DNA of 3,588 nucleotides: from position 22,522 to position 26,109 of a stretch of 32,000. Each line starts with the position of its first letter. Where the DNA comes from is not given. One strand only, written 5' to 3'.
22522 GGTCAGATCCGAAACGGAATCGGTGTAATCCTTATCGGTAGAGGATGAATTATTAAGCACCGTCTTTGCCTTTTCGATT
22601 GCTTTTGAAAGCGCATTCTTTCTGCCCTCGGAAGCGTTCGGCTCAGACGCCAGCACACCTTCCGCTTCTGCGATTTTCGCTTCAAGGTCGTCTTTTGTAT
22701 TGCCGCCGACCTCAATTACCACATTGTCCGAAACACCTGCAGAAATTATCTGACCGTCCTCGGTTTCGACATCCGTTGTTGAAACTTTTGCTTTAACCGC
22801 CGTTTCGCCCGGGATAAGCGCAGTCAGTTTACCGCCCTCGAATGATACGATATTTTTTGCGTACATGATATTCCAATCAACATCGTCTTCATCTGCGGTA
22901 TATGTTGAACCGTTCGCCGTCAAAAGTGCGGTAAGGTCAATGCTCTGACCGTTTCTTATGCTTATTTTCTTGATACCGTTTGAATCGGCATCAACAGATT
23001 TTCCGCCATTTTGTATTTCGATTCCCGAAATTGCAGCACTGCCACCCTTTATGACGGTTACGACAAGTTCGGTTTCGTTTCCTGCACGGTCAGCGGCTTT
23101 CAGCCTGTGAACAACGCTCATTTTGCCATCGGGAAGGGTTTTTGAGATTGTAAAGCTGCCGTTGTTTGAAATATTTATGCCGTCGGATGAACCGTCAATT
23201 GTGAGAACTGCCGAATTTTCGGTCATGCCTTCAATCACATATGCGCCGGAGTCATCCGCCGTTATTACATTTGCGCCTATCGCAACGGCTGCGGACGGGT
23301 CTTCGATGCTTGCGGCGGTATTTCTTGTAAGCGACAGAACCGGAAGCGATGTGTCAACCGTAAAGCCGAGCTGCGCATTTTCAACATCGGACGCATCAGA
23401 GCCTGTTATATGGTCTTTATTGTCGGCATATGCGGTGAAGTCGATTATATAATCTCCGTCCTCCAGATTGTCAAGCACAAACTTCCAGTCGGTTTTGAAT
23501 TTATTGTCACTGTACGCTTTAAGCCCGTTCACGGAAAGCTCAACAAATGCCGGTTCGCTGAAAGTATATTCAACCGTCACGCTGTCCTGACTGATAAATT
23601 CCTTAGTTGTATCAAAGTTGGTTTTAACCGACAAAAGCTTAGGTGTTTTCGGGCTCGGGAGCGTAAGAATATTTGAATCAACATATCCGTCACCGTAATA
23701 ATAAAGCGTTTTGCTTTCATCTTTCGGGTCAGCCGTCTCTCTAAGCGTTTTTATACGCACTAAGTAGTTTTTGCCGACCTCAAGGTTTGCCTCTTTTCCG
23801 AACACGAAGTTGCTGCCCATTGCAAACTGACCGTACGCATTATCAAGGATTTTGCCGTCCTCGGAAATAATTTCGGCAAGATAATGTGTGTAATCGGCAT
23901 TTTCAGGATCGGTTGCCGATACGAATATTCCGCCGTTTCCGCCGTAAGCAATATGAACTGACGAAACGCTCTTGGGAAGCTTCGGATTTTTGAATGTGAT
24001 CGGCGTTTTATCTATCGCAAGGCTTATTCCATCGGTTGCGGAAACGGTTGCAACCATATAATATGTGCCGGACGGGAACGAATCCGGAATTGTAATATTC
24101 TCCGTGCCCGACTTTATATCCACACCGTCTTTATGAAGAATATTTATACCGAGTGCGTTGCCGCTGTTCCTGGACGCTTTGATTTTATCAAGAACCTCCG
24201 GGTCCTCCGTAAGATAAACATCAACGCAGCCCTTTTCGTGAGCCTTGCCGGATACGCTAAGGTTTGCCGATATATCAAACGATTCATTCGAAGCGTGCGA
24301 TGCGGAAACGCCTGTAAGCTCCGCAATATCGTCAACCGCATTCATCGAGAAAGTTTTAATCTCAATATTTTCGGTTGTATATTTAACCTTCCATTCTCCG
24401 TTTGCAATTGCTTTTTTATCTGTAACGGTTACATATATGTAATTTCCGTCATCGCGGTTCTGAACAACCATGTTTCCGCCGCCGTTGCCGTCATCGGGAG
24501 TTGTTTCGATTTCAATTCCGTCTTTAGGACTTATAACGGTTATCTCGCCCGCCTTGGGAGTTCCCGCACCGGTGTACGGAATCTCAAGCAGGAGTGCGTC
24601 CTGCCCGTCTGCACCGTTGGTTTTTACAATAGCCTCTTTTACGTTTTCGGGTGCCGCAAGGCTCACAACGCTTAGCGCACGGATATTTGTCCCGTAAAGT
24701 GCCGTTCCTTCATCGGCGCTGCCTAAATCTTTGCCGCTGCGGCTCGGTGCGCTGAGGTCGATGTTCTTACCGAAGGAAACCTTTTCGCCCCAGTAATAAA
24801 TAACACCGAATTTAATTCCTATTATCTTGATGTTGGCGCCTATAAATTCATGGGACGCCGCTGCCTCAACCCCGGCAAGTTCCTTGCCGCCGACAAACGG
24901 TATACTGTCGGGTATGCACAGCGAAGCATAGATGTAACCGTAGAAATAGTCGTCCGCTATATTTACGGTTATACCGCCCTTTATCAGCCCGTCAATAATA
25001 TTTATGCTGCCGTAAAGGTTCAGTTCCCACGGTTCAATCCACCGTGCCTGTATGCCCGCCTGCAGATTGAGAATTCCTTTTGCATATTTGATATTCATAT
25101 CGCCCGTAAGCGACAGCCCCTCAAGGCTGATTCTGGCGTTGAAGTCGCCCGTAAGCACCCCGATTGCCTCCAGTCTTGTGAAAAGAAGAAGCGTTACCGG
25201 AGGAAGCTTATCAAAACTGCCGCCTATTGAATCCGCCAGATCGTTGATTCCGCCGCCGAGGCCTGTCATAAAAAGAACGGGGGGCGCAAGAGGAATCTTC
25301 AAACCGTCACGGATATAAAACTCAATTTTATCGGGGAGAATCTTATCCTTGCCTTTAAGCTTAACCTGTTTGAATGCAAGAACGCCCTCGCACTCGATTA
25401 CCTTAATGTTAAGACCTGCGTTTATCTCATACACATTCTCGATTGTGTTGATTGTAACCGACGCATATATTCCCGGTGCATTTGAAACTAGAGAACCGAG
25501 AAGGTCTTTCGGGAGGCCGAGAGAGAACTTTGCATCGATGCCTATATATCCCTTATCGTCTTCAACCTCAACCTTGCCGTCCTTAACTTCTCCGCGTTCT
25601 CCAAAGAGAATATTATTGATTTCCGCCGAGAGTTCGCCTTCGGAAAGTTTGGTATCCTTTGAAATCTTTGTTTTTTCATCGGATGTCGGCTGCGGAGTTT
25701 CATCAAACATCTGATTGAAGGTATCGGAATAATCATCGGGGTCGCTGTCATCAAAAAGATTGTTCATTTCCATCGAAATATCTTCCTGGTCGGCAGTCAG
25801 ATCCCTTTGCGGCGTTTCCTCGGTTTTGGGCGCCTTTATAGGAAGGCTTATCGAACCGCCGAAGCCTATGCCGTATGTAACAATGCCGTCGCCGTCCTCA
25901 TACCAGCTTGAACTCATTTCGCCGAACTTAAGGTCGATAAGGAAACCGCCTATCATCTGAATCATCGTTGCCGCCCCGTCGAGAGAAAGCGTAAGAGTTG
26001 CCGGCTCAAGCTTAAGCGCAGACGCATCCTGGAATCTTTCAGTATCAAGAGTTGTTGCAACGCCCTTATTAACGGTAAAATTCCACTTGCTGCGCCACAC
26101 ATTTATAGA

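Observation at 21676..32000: Two tandem giant surface-protein genes: an anchorless Ig-module protein followed by a 2161-aa SLH-anchored protein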

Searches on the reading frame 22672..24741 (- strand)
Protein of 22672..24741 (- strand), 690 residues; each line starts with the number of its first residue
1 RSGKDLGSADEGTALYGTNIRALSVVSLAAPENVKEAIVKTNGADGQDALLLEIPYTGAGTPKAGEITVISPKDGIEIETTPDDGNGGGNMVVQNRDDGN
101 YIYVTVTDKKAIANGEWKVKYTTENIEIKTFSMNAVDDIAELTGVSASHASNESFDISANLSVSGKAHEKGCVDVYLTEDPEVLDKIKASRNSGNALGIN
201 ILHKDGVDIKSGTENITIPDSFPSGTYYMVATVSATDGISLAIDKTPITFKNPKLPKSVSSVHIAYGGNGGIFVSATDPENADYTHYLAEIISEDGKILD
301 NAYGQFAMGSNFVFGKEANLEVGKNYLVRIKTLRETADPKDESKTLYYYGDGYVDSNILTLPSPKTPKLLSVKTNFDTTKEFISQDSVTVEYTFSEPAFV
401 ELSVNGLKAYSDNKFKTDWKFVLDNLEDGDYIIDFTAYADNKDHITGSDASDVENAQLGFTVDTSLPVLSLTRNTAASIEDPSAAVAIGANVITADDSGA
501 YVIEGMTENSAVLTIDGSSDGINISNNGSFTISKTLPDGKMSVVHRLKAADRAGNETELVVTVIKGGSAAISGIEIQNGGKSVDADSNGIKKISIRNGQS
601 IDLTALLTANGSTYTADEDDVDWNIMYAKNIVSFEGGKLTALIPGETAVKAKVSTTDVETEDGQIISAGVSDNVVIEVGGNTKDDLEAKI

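Call 97: search_protein_families(library=pfam, proteins=[window:22672-24741:-], max_evalue=0.1)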
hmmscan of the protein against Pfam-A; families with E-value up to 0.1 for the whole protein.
window:22672-24741:- (690 aa): 1 family
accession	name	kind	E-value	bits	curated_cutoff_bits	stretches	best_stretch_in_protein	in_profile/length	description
PF23962.1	DUF7290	-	0.097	13.6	27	0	90-127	9-47/82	Domain of unknown function (DUF7290)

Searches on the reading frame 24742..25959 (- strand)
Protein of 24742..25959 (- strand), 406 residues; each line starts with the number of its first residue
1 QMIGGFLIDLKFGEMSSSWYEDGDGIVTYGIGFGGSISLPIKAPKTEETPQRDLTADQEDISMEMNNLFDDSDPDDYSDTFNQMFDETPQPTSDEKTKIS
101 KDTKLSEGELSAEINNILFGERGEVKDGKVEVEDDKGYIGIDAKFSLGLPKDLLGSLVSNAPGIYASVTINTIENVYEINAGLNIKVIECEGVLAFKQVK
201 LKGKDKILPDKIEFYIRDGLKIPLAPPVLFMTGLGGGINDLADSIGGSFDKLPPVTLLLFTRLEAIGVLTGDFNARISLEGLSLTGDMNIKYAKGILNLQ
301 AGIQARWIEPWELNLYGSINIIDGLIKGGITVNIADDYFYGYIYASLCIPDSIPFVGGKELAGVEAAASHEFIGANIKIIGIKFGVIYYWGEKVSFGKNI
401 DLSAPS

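Call 77: predict_structure(alignment_id=A6)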
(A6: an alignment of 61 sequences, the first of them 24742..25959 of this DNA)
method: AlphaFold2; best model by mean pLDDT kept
length: 406 residues; sequences in the alignment: 61
mean_pLDDT: 74.7   pTM: 0.59
mean pLDDT of the five models: 74.7, 74.1, 72.2, 71.6, 70.6
residues with pLDDT >= 90: 110; 70-90: 174; 50-70: 53; < 50: 69
segments of 3 or more residues with pLDDT < 50: 1-6, 43-64, 71-77, 79-106, 158-163
pLDDT, mean of each block of 10 residues (from residue 1): 47 72 78 72 43 38 50 46 40 28 45 79 80 76 75 55 67 80 64 76 77 80 85 88 75 79 90 89 92 87 87 93 94 92 96 91 96 94 93 92 87
secondary structure, 60 per line:
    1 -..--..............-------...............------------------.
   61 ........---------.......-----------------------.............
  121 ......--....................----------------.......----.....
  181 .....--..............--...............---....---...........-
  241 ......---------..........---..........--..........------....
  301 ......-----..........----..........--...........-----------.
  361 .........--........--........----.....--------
elements in order: E6-19 E27-41 H60-68 H78-84 E108-126 E129-148 E165-171 E176-185 E188-201 E204-218 E222-225 E229-239 H241-246 E256-265 E269-278 E281-290 E297-306 E312-321 E326-335 E338-348 E360-369 E372-379 E382-389 E394-398

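Call 79: fold_search(model_id=the predicted structure, library=pdb)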
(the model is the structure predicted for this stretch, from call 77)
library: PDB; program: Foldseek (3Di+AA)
matches with E <= 10: 421; with E <= 0.001: 1
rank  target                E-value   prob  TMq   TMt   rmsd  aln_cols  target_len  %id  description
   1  3rfz_E                8.7e-04  1.00  0.31  0.19  15.6       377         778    8  Crystal structure of the FimD usher bound to its cognate FimC:FimH substrate (released 2011-06-01)
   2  6g73_B                2.2e-03  1.00  0.28  0.36  12.0       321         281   12  The dynamic nature of the VDAC1 channels in bilayers: human VDAC1 at 3.3 Angstrom resolution (released 2019-04-24)
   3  9rqi_A                3.8e-03  0.92  0.26  0.21  23.9       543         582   10  Cryo-EM structure of Shigella flexneri LptDE bound by phage RBP reveals N-terminal strand insertion into lateral gate (released 2025-12-10)
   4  9eih_F                4.2e-03  1.00  0.28  0.36  12.2       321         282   11  Import stalled PINK1 TOM complex (released 2025-03-12)
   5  9i93_A                5.3e-03  0.93  0.26  0.21  24.9       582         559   10  Cryo-EM structure of Shigella flexneri LptDE bound by a Bicyclic peptide molecule (Compound 2) (released 2025-10-15)
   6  9i94_A                6.4e-03  0.90  0.27  0.22  25.4       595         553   11  Cryo-EM structure of Shigella flexneri LptDE bound by a Bicyclic peptide molecule (Compound 3) (released 2025-10-15)
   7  9rpt_A                6.7e-03  0.92  0.28  0.22  25.2       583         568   10  Cryo-EM structure of the open state of Shigella flexneri LptDE bound by the RBP of Oekolampad phage (released 2025-12-10)
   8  5ldt_A                7.7e-03  0.41  0.15  0.15  23.3       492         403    8  Crystal Structures of MOMP from Campylobacter jejuni (released 2016-10-26)
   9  9i98_A                8.1e-03  0.87  0.27  0.21  25.4       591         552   10  Cryo-EM structure of Shigella flexneri LptDE bound by a Bicyclic peptide molecule (Compound 13) (released 2025-10-15)
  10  9eih_E                1.1e-02  1.00  0.28  0.38  10.8       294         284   10  Import stalled PINK1 TOM complex (released 2025-03-12)
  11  4afk                  1.2e-02  0.80  0.24  0.23  19.5       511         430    8  In meso structure of alginate transporter, AlgE, from Pseudomonas aeruginosa, PAO1 (released 2013-02-06)
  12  4azl_B                1.3e-02  0.90  0.25  0.25  12.9       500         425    7  In meso structure of alginate transporter, AlgE, from Pseudomoas aeruginosa, PAO1, crystal form 2. (released 2013-07-03)
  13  7lhg_C                1.4e-02  0.91  0.30  0.19  21.4       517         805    9  Cryo-EM structure of E. coli P pilus tip assembly intermediate PapC-PapD-PapK-PapG in the first conformation (released 2021-08-11)
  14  4n4r_A                1.4e-02  0.72  0.24  0.20  19.2       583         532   10  Structure basis of lipopolysaccharide biogenesis (released 2014-06-25)
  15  3rfz_B                1.5e-02  0.99  0.31  0.19  14.3       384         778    9  Crystal structure of the FimD usher bound to its cognate FimC:FimH substrate (released 2011-06-01)
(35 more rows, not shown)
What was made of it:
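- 24742..25959 (-): B residues 735-1140: predicted ~21-strand antiparallel meander, a barrel-like sheet. An acidic disordered loop sits at residues 778-840 (25642-25830). One face is aliphatic and the other is polar or small. All top Foldseek PDB hits are meander beta-barrels: FimD, VDAC/Tom40, LptD, AlgE and porins, with weak E-values and TM 0.25-0.40 (call 79).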
